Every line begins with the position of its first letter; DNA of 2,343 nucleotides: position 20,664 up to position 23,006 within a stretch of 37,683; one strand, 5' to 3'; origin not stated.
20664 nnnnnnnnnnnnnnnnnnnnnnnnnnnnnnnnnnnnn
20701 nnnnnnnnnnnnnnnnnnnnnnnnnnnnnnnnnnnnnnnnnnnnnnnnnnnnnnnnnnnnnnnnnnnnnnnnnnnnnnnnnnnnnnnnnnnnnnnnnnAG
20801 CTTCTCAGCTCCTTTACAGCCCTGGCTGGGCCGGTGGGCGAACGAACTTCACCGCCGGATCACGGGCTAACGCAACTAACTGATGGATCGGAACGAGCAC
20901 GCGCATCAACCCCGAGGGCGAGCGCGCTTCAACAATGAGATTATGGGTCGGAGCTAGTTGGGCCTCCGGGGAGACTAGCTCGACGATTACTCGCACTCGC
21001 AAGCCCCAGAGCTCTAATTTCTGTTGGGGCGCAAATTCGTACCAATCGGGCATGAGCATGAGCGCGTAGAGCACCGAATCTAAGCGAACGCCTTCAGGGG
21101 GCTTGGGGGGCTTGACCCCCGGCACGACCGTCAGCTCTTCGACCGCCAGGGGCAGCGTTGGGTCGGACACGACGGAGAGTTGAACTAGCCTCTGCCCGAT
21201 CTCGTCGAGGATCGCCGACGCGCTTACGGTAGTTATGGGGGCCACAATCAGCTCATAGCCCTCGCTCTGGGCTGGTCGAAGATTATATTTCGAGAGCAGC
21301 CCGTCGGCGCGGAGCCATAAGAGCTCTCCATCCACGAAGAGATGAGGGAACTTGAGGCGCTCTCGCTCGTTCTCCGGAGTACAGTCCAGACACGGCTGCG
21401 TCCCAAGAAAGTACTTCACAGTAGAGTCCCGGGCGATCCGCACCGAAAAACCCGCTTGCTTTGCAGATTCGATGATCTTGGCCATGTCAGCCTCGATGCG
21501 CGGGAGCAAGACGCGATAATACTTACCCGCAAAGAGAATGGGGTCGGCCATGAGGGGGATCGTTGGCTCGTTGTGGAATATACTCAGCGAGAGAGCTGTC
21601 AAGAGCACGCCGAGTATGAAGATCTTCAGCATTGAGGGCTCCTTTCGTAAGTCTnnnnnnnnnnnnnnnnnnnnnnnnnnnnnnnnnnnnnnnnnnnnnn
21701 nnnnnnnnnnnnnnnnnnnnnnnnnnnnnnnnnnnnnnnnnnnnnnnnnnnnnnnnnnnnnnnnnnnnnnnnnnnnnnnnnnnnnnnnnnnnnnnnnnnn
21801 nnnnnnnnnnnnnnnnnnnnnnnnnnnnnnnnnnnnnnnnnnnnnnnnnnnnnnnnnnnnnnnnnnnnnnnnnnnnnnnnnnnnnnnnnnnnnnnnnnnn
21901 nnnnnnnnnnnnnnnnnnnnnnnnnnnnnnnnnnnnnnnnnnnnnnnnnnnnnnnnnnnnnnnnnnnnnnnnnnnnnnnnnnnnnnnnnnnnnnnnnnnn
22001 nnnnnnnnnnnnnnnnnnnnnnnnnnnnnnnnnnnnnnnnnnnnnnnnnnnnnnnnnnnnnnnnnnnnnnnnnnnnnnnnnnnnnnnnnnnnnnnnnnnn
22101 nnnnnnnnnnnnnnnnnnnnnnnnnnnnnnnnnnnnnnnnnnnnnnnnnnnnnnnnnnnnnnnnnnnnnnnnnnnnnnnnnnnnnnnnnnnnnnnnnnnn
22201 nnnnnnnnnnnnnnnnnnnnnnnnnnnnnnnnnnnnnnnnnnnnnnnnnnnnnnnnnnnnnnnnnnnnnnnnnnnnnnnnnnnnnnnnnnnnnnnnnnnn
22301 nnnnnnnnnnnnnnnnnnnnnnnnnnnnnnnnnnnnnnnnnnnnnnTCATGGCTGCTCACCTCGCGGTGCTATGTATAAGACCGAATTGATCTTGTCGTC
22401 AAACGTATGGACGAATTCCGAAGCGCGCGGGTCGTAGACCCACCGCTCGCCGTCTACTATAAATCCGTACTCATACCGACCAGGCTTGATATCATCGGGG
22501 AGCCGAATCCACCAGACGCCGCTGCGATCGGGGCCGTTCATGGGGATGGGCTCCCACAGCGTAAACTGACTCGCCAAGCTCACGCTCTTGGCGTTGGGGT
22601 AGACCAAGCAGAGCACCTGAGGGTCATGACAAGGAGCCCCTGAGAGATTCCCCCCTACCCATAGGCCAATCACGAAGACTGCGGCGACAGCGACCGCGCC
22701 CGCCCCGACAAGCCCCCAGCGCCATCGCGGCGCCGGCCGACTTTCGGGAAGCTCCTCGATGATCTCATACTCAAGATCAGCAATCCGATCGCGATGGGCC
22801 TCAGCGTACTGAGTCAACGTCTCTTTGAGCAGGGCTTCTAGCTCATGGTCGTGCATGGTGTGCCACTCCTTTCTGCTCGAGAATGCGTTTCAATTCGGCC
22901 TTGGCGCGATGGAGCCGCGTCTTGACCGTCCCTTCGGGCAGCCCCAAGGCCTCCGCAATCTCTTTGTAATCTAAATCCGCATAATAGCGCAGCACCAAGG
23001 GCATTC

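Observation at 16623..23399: Five-gene ECF sigma / anti-sigma / two unknown exported proteins / giant S8-CARDB protease module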

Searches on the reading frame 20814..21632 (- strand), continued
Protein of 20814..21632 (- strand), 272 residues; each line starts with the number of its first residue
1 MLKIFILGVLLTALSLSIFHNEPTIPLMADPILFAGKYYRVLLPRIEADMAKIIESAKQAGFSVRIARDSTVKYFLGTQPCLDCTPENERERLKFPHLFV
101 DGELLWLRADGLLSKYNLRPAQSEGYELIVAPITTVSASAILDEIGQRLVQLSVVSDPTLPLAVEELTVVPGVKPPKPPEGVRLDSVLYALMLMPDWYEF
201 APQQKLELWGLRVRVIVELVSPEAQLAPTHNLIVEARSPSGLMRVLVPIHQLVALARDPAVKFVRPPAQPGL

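Call 78: list_cluster_members(proteins=[P0095, P0096, P0097, P0098, L009:7091-8317:+, L032:6721-8028:+, L038:957-2549:+, L007:2290-2883:-, L036:1687-2373:+, L035:10755-12206:-])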
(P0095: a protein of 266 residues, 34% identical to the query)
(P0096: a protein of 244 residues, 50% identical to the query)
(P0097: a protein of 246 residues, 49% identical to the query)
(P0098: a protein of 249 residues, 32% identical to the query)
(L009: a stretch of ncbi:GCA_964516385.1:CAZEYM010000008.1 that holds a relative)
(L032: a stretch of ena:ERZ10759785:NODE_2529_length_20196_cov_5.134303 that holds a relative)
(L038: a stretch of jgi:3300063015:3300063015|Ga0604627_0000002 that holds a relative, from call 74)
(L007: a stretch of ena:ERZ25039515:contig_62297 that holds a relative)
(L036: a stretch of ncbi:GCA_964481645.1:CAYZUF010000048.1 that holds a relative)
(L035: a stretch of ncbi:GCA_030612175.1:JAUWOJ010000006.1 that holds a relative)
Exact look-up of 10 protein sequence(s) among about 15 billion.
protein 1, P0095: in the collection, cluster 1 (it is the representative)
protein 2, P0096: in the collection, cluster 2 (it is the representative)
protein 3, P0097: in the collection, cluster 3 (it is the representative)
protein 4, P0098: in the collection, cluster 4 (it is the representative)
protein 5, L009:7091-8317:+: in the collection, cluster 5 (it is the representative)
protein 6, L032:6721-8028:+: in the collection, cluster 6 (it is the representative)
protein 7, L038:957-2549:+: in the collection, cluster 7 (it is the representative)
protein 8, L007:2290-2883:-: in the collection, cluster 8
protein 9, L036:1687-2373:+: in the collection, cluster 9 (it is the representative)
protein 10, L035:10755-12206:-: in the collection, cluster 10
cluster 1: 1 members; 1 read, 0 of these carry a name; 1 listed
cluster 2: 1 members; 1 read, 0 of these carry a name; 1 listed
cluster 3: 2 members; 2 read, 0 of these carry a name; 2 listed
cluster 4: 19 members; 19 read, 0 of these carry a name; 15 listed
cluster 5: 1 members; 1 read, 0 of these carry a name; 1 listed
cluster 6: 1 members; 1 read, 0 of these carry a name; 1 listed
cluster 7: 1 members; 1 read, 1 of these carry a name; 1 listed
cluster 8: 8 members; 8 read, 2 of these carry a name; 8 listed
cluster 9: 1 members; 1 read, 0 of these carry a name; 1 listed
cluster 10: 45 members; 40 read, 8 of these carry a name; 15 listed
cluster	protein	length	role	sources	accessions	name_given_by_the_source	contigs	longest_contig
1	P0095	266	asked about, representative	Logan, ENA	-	-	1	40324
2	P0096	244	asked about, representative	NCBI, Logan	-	-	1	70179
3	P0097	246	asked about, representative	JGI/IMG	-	-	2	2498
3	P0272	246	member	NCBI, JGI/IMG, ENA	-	-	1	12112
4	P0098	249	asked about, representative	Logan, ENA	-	-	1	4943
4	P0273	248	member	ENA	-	-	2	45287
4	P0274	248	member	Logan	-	-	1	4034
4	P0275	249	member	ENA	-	-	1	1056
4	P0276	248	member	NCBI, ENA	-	-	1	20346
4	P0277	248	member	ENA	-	-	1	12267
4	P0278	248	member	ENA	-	-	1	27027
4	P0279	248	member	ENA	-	-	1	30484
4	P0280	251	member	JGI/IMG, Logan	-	-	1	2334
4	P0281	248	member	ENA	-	-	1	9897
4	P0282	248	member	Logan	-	-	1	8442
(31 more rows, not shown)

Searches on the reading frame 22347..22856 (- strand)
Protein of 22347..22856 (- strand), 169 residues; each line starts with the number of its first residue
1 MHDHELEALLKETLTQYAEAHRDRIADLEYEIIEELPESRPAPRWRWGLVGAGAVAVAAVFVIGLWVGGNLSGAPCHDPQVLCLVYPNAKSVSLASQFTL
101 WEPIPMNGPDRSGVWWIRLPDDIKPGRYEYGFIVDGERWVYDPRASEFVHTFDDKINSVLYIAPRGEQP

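Call 3: search_protein_families(library=pfam, proteins=[window:22347-22856:-], max_evalue=0.01)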
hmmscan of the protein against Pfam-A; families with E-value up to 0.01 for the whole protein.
window:22347-22856:- (169 aa): 2 families
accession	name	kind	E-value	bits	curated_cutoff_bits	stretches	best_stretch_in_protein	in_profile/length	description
PF02922.24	CBM_48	-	7.4e-07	29.9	22.4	1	86-143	18-81/83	Carbohydrate-binding module 48 (Isoamylase N-terminal domain)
PF16561.11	AMPK1_CBM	-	4.1e-05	24.1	26.8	1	88-160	10-77/85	Glycogen recognition site of AMP-activated protein kinase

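Call 4: search_protein_families(library=ncbifam, proteins=[window:22347-22856:-], max_evalue=0.01)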
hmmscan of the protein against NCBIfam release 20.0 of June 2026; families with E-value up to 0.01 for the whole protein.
window:22347-22856:- (169 aa): 2 families
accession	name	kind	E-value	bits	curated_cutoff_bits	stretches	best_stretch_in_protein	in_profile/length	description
NF038083.1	CU044_5270_fam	subfamily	0.00011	22.1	100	1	24-72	11-56/284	CU044_5270 family protein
NF003811.1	PRK05402.1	equivalog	0.0061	15.1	741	1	82-139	33-93/619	1,4-alpha-glucan branching protein GlgB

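Call 58: search_solved_structures(query=window:22347-22856:-, max_evalue=1, show_alignments=2)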
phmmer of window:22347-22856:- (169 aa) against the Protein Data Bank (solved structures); distinct sequences matched with E-value up to 1: 23.
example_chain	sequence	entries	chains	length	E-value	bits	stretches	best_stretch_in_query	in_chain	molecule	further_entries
1z0n_A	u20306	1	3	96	0.00081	22.5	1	88-160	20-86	5'-AMP-activated protein kinase, beta-1 subunit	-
1z0m_A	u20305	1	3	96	0.0021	21.1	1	88-160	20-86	5'-AMP-activated protein kinase, beta-1 subunit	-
4yef_A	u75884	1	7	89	0.0023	20.9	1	88-148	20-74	5'-AMP-activated protein kinase subunit beta-1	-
5ot1_A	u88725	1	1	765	0.0072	19.4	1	88-143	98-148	Pullulanase type II, GH13 family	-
4qfg_B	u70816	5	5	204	0.011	18.7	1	88-159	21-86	5'-AMP-activated protein kinase subunit beta-1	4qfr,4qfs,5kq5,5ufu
6e4t_B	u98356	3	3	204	0.012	18.6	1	88-159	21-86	5'-AMP-activated protein kinase subunit beta-1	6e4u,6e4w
5t5t_B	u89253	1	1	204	0.015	18.3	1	88-159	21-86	5'-AMP-activated protein kinase subunit beta-1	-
6c9f_B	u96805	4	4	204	0.015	18.3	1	88-159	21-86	5'-AMP-activated protein kinase subunit beta-1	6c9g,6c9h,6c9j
4zhx_B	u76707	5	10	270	0.024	17.7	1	88-149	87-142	5'-AMP-activated protein kinase subunit beta-1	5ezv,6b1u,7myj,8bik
4cfe_B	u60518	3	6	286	0.027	17.5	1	88-149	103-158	5'-AMP-ACTIVATED PROTEIN KINASE SUBUNIT BETA-1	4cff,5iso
2f15_A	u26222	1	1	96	0.041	16.9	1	89-162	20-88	5'-AMP-activated protein kinase, beta-2 subunit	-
2lu3_A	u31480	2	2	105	0.043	16.8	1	89-162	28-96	5'-AMP-activated protein kinase subunit beta-2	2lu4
4y0g_A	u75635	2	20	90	0.043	16.8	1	89-160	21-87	5'-AMP-activated protein kinase subunit beta-2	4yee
3k1d_A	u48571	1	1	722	0.069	16.2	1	86-149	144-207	1,4-alpha-glucan-branching enzyme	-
3vqr_A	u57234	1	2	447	0.1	15.6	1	37-74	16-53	Putative oxidoreductase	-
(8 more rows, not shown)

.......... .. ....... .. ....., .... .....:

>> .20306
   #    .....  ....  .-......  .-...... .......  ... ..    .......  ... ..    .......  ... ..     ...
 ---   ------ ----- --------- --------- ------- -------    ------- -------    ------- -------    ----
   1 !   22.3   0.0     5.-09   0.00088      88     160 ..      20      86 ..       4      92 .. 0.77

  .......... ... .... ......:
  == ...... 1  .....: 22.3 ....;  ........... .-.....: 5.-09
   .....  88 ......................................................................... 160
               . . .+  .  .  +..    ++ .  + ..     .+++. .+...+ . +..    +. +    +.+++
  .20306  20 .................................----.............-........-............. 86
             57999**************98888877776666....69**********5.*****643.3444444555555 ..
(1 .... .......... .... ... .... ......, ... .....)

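Call 72: find_homologous_proteins(query=A5, max_evalue=0.001)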
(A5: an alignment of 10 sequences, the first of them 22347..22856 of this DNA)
Query A5 (10 sequences) (169 aa, profile of the alignment): 182 proteins with E <= 0.001 among 8000 candidates; the best 120 are listed.
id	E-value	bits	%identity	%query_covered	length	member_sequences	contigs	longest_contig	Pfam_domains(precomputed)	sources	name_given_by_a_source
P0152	3.0e-62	227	62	100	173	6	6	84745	PF02922.25,PF16561.12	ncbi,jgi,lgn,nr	ncbi:hypothetical protein LM602_03955 [Candidatus Acetothermia bacterium]|jgi:hypothetical protein|n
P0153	1.1e-60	222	98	100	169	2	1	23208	PF02922.25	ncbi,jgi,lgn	-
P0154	2.7e-60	221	79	99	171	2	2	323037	PF02922.25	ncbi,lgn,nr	ncbi:MAG: hypothetical protein NZ930_03740 [Candidatus Bipolaricaulota bacterium]|nr:hypothetical pr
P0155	7.0e-60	220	93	100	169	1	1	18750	PF02922.25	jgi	jgi:hypothetical protein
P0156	1.2e-59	219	84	100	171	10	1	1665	PF02922.25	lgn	-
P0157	1.9e-59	218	94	100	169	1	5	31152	PF02922.25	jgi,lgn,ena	jgi:hypothetical protein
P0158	1.9e-59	218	93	100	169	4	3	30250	PF02922.25,PF16561.12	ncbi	-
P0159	3.0e-59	218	97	100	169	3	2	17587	PF02922.25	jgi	jgi:hypothetical protein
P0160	1.0e-58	216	89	100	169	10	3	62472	PF02922.25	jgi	jgi:hypothetical protein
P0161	2.3e-58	215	85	100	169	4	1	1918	PF02922.25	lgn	-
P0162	2.5e-58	215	85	100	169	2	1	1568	PF02922.25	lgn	-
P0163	4.1e-58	214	81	100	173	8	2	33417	-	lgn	-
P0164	5.2e-58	214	85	100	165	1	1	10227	PF02922.25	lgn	-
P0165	5.5e-58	213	87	100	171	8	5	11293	PF02922.25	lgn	-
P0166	8.0e-58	213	85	96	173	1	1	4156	PF02922.25,PF16561.12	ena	-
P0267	9.3e-20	89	38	51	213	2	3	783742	PF02922.25,PF16561.12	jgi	jgi:hypothetical protein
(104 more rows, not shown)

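Call 74: find_encoding_contigs(protein=P0267, flank=5000, max_places=2)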
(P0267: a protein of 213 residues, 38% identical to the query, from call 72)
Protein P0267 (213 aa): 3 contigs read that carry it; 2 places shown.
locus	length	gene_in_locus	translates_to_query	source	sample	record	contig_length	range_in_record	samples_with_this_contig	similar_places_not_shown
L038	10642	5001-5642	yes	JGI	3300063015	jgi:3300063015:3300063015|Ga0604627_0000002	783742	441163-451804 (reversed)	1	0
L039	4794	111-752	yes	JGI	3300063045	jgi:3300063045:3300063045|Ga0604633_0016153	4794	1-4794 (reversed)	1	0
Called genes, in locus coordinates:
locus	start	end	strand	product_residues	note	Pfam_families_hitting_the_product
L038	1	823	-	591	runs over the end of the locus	PF02771:Acyl-CoA_dh_N, PF02770:Acyl-CoA_dh_M, PF00441:Acyl-CoA_dh_1, PF08028:Acyl-CoA_dh_2, PF21343:ACAD9-ACADV_C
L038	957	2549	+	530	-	PF21088:MS_channel_1st, PF00924:MS_channel_2nd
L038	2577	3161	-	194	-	PF00383:dCMP_cyt_deam_1, PF14437:MafB19-deam, PF14439:Bd3614-deam (weak)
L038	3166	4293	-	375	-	PF01266:DAO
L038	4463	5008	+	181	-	PF04542:Sigma70_r2, PF08281:Sigma70_r4_2, PF22233:PhyR_sigma-like (faint)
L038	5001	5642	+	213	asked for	PF02922:CBM_48, PF16561:AMPK1_CBM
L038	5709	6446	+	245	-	-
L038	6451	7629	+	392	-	-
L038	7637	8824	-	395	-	PF01566:Nramp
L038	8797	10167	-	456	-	PF00474:SSF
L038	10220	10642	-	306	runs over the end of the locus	PF00749:tRNA-synt_1c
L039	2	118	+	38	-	?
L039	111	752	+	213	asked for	PF02922:CBM_48, PF16561:AMPK1_CBM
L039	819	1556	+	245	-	-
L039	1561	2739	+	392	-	-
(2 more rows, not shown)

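Call 86: search_protein_families(library=pfam, alignment_id=A5, max_evalue=5)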
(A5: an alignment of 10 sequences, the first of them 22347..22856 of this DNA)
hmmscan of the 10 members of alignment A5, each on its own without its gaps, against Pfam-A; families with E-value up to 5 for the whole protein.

A. member 1, window:22347-22856:- (169 aa): 4 families
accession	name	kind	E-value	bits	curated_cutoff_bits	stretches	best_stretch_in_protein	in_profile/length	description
PF02922.24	CBM_48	-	7.4e-07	29.9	22.4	1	86-143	18-81/83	Carbohydrate-binding module 48 (Isoamylase N-terminal domain)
PF16561.11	AMPK1_CBM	-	4.1e-05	24.1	26.8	1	88-160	10-77/85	Glycogen recognition site of AMP-activated protein kinase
PF25734.1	RelB_like_antitoxin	-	0.17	12.2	27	1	3-36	6-39/43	Putative antitoxin family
PF11353.13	DUF3153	-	0.19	11.8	21.4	1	43-67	160-184/191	Protein of unknown function (DUF3153)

B. families by the number of members that match (of 10 scanned): 9 families
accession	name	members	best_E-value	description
PF16561.11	AMPK1_CBM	10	1.2e-10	Glycogen recognition site of AMP-activated protein kinase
PF02922.24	CBM_48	10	5.1e-08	Carbohydrate-binding module 48 (Isoamylase N-terminal domain)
PF22058.2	X25_BaPul_like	6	0.0025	Pullulanase X25 domain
PF22791.1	DUF7011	1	0.074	Domain of unknown function (DUF7011)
PF25734.1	RelB_like_antitoxin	1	0.17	Putative antitoxin family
PF11353.13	DUF3153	1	0.19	Protein of unknown function (DUF3153)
PF03672.18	UPF0154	1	0.43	Uncharacterised protein family (UPF0154)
PF05115.19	PetL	1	0.71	Cytochrome B6-F complex subunit VI (PetL)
PF01004.24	Flavi_M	1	2.4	Flavivirus envelope glycoprotein M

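Call 87: find_related_loci(query=L038:5709-6446:+, collection=metagenome_contigs, flank=3000)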
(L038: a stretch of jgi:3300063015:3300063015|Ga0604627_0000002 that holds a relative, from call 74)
Query L038:5709-6446:+ (245 aa) in metagenome_contigs; peptide patterns used: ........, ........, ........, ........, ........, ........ (x = any residue, [..] = any of these).
600 stretches matched a pattern (row limit reached: there are more); 125 encode a relative of the query (tblastn E <= 1e-3); the best 80 are kept; 80 distinct loci.
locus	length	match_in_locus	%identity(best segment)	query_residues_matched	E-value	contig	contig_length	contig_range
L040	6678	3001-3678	77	25-245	3e-91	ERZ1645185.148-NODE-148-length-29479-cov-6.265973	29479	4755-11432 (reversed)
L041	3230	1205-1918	67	1-236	4e-89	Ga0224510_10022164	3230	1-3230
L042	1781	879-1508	65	20-240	6e-80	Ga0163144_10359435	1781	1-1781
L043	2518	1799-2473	62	10-240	2e-76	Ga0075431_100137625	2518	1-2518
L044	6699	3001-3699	58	8-245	1e-73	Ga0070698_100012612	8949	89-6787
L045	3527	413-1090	61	6-237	1e-72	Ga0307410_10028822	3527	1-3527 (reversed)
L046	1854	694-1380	58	8-240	3e-75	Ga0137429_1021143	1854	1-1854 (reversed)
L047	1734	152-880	58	8-240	2e-75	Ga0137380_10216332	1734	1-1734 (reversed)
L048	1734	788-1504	60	5-240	5e-75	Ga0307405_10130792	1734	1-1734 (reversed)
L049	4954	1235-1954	55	7-244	8e-72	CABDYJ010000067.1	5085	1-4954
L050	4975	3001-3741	55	1-244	5e-71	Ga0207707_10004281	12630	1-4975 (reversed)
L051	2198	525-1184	62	4-218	1e-72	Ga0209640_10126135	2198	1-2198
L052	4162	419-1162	53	1-245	6e-70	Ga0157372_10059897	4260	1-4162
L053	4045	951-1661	56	9-243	1e-69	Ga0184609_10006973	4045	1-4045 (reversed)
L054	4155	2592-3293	55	10-242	1e-69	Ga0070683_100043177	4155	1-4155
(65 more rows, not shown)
